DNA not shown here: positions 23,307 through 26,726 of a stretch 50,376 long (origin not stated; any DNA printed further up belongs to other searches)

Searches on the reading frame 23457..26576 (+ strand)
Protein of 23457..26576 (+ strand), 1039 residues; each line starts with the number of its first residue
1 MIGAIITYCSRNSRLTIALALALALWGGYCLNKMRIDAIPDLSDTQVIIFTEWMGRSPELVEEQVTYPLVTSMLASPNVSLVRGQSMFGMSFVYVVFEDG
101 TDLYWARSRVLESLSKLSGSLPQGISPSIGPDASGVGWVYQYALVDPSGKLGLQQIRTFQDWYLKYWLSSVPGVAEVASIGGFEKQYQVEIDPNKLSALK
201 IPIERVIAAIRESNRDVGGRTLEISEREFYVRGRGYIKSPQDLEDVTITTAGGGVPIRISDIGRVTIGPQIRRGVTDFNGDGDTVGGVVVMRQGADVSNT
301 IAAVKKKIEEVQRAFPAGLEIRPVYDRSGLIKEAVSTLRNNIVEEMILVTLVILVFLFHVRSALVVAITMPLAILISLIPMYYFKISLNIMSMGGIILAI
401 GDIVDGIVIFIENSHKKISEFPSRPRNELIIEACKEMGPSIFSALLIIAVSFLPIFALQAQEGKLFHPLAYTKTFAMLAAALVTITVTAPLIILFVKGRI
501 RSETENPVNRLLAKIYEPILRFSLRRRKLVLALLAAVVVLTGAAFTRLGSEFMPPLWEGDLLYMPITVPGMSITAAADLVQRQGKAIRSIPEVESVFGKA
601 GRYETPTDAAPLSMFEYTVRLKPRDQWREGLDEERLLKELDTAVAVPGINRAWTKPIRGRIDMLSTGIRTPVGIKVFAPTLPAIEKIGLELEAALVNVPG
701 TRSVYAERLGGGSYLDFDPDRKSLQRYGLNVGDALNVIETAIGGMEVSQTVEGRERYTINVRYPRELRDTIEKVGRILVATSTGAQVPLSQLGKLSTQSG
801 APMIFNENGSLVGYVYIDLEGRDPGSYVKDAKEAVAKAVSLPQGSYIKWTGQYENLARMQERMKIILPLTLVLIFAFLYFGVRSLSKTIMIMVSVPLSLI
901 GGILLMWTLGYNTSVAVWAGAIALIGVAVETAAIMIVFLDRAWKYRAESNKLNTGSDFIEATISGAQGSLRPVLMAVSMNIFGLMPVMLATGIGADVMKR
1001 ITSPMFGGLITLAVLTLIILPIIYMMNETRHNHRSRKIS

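Call 52: search_protein_families(library=ncbifam, proteins=[window:23457-26576:+], max_evalue=0.00001)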
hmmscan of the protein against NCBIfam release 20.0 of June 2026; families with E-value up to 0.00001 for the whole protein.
window:23457-26576:+ (1039 aa): 13 families
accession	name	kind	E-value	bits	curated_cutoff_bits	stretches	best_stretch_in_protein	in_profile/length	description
TIGR00914.1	2A0601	subfamily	0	1036.8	701.45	1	1-1035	1-1043/1051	CusA/CzcA family heavy metal efflux RND transporter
NF033617.1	RND_permease_2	subfamily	1.6e-123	413.7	1250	1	15-1026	10-1006/1009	multidrug efflux RND transporter permease subunit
NF000282.2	RND_permease_1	subfamily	7.7e-107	358.5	1250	2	16-602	11-612/1029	multidrug efflux RND transporter permease subunit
TIGR00915.1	2A0602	subfamily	4.7e-94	316.1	940.35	1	18-1036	14-1037/1050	efflux RND transporter permease subunit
NF007842.1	PRK10555.1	equivalog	1.2e-72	245.2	1854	2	18-498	14-499/1036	multidrug efflux RND transporter permease AcrD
NF007905.0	PRK10614.1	equivalog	9.9e-67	225.4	1774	1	16-1037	14-1018/1025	multidrug efflux RND transporter permease subunit MdtC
NF007798.0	PRK10503.1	equivalog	3.7e-63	213.5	1584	1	19-1029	26-1024/1040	MdtB/MuxB family multidrug efflux RND transporter permease subunit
NF000037.1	RND_perm_OqxB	exception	1.9e-59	201.4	2200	2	27-545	25-550/1050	multidrug efflux RND transporter permease subunit OqxB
NF007133.0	PRK09579.1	equivalog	2.9e-59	200.6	1763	2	13-538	11-535/1017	multidrug efflux RND transporter permease subunit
NF007131.0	PRK09577.1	equivalog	3.8e-58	197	1768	2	19-598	15-606/1045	multidrug efflux RND transporter permease subunit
NF011706.2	PRK15127.1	equivalog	5.5e-57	193.4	2150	2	18-564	14-575/1049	multidrug efflux RND transporter permease subunit AcrB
TIGR03480.1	HpnN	hypoth_equivalog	1e-07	30.4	751.85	0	299-543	229-464/862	hopanoid biosynthesis associated RND transporter like protein HpnN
TIGR00921.1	2A067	subfamily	3.8e-07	28.5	351.9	0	841-1029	168-348/733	hydrophobe/amphiphile efflux-3 (HAE3) family transporter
